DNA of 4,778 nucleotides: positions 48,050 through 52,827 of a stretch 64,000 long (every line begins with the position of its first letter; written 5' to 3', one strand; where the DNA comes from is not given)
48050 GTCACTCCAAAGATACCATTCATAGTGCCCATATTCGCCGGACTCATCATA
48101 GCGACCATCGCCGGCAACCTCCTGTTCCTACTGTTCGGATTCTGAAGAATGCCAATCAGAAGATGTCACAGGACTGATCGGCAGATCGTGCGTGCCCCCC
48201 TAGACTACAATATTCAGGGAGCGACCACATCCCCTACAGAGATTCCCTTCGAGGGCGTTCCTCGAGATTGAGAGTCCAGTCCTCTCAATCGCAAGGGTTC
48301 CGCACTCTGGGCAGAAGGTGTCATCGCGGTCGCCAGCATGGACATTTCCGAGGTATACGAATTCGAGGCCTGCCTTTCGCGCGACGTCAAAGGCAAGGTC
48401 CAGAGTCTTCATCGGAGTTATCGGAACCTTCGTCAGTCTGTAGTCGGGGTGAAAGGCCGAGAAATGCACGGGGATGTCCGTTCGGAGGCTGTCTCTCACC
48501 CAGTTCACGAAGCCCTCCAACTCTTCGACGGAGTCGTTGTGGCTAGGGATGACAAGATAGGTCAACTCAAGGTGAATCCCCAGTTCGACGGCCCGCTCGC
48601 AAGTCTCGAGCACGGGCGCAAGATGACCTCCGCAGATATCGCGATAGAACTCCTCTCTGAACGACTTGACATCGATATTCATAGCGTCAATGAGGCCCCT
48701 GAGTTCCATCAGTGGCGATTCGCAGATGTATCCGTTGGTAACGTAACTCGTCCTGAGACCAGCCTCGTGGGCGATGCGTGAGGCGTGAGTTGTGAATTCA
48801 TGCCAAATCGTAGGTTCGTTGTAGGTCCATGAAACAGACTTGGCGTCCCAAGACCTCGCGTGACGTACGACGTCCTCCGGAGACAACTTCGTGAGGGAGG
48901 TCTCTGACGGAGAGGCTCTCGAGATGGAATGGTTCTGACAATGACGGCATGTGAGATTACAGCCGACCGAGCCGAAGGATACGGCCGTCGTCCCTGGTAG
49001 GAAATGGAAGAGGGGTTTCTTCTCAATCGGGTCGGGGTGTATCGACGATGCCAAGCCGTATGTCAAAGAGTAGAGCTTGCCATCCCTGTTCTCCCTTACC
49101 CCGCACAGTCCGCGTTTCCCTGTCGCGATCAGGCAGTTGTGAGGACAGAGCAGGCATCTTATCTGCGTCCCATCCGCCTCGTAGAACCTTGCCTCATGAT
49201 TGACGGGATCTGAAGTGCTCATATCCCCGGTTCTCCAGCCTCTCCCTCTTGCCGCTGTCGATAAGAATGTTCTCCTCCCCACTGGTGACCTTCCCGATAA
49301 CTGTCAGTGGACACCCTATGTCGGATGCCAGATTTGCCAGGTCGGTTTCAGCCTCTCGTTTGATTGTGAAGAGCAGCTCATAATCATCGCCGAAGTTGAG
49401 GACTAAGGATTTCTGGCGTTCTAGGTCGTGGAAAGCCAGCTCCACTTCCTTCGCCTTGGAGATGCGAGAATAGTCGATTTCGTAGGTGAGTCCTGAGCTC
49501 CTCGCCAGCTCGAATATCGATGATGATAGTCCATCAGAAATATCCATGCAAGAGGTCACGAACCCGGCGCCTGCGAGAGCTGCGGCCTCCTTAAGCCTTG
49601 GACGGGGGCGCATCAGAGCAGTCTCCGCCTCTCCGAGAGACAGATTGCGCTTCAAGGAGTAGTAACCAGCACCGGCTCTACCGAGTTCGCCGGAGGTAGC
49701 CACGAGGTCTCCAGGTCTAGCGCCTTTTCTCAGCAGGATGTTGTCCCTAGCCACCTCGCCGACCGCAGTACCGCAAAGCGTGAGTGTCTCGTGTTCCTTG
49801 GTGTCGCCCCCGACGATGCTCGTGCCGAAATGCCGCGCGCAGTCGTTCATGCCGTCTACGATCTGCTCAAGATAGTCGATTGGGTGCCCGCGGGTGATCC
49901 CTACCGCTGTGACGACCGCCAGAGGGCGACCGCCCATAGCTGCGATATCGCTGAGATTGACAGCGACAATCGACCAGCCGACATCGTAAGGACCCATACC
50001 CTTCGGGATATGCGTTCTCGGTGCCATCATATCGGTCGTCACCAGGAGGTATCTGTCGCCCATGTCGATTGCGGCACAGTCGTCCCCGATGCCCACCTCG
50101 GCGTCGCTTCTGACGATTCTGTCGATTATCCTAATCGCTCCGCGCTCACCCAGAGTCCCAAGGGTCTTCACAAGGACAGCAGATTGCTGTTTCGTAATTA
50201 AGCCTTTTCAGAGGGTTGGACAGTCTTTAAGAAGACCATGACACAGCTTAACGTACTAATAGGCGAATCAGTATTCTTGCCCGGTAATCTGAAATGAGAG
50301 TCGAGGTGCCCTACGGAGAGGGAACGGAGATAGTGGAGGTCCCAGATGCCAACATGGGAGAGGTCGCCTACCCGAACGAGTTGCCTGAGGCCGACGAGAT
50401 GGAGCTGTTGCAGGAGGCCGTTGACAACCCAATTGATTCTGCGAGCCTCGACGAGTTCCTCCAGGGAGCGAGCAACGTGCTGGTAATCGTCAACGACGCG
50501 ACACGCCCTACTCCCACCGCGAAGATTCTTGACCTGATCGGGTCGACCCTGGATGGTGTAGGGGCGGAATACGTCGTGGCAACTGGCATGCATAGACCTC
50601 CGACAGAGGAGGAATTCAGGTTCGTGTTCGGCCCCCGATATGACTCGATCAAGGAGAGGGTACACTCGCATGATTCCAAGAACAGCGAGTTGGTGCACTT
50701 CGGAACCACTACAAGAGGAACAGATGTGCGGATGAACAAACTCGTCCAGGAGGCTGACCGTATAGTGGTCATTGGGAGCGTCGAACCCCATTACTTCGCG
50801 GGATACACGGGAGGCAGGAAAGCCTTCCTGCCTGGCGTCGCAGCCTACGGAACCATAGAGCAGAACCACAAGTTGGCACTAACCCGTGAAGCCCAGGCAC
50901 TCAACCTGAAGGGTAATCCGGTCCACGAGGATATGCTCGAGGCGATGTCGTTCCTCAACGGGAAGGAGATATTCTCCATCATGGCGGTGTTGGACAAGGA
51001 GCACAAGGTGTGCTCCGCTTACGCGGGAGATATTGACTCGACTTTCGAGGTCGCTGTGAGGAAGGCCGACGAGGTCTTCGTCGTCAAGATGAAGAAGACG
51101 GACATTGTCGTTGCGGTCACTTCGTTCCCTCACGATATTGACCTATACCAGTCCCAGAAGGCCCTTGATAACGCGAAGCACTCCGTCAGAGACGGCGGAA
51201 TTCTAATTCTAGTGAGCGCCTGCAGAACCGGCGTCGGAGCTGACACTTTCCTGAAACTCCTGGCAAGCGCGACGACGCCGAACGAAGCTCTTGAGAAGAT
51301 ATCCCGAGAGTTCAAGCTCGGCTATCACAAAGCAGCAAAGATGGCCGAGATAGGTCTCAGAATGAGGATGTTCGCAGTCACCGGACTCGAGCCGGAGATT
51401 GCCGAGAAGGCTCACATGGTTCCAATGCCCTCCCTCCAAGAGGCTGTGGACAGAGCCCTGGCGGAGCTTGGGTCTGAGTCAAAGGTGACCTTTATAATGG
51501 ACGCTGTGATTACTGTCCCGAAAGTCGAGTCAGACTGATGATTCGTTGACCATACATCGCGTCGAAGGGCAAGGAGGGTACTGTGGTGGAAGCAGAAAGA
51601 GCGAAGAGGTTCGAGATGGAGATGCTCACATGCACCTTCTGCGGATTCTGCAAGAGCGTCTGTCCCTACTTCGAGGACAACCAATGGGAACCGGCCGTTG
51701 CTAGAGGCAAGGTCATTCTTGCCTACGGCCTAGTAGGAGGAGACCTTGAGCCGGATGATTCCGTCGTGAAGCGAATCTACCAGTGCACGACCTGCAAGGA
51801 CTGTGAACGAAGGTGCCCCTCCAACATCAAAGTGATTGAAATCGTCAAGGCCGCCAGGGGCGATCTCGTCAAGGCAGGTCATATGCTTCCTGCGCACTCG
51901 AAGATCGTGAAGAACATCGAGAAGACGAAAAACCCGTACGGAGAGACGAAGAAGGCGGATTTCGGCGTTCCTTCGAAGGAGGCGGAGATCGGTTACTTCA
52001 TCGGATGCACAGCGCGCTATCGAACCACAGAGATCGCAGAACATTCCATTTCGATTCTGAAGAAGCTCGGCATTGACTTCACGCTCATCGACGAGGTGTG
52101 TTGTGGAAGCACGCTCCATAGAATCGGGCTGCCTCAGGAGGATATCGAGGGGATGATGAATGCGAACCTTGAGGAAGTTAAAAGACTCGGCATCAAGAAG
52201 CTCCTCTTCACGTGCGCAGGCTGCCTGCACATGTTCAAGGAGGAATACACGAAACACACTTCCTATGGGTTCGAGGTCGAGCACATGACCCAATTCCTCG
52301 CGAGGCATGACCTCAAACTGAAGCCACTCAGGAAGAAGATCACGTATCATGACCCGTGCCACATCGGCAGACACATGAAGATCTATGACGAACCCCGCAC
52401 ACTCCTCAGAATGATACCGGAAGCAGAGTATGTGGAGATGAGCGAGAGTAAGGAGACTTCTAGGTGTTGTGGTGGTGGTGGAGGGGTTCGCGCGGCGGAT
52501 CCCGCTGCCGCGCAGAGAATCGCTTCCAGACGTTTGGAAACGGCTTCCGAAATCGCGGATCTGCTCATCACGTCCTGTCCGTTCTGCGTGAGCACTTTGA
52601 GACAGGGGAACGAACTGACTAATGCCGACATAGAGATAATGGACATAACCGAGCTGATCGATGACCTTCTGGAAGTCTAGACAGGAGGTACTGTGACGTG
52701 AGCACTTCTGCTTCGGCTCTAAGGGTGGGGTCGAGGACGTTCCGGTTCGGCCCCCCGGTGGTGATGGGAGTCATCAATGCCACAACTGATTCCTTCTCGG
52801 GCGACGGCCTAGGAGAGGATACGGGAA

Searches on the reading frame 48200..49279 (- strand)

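Call 20: search_protein_families(library=pfam, proteins=[window:48200-49279:-], max_evalue=0.001)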
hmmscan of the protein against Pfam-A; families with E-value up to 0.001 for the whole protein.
window:48200-49279:- (359 aa): 1 family
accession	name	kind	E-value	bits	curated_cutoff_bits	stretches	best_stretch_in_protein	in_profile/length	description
PF04055.27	Radical_SAM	-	1.9e-23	83.9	29.5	1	104-254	4-162/166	Radical SAM superfamily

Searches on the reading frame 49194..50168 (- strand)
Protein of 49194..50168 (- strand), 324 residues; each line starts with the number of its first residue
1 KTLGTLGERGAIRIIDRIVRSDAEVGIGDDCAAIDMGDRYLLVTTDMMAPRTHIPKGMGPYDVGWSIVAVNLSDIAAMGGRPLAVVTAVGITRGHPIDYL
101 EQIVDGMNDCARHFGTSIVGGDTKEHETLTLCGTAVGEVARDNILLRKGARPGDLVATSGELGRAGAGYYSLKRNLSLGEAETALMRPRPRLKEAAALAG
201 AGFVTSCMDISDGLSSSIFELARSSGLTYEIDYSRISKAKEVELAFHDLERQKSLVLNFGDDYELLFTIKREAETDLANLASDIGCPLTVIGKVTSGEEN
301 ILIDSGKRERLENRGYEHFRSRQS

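Call 20: search_protein_families(library=pfam, proteins=[window:49194-50168:-], max_evalue=0.001)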
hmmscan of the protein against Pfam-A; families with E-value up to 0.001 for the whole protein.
window:49194-50168:- (324 aa): 2 families
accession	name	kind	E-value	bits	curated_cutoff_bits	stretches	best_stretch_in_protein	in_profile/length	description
PF00586.29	AIRS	-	8.1e-30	104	24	1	28-139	1-112/112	AIR synthase related protein, N-terminal domain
PF02769.27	AIRS_C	-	5.1e-14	53.1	23.1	1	151-302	1-153/156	AIR synthase related protein, C-terminal domain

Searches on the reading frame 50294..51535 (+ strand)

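Call 20: search_protein_families(library=pfam, proteins=[window:50294-51535:+], max_evalue=0.001)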
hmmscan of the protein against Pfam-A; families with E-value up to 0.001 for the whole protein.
window:50294-51535:+ (414 aa): 2 families
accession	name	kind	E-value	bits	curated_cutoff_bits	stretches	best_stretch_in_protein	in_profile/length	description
PF09861.14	Lar_N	-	2.4e-55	187.4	23.3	1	7-201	1-201/204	Lactate racemase N-terminal domain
PF21113.2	LarA_C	-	3.2e-18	66.6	25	1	264-405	1-148/152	Lactate racemase C-terminal domain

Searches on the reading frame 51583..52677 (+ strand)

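Call 20: search_protein_families(library=pfam, proteins=[window:51583-52677:+], max_evalue=0.001)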
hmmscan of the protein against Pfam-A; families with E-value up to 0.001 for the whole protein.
window:51583-52677:+ (365 aa): 7 families
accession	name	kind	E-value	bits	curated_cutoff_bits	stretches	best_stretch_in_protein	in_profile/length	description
PF02754.22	CCG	-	5.1e-32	110.3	20.6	2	253-340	1-85/85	Cysteine-rich domain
PF13183.11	Fer4_8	-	1.1e-11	45.5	27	1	14-82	2-68/68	4Fe-4S dicluster domain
PF13534.11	Fer4_17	-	4.5e-11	43.6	22.2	1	17-82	2-60/61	4Fe-4S dicluster domain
PF13187.11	Fer4_9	-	1.5e-05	25.4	27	0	66-81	35-50/52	4Fe-4S dicluster domain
PF12838.12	Fer4_7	-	6.3e-05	23.8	27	1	16-82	1-52/52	4Fe-4S dicluster domain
PF13237.11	Fer4_10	-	0.00018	21.8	25.5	0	16-79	8-53/53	4Fe-4S dicluster domain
PF00037.32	Fer4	-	0.00038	20.6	21.1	0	17-29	8-20/24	4Fe-4S binding domain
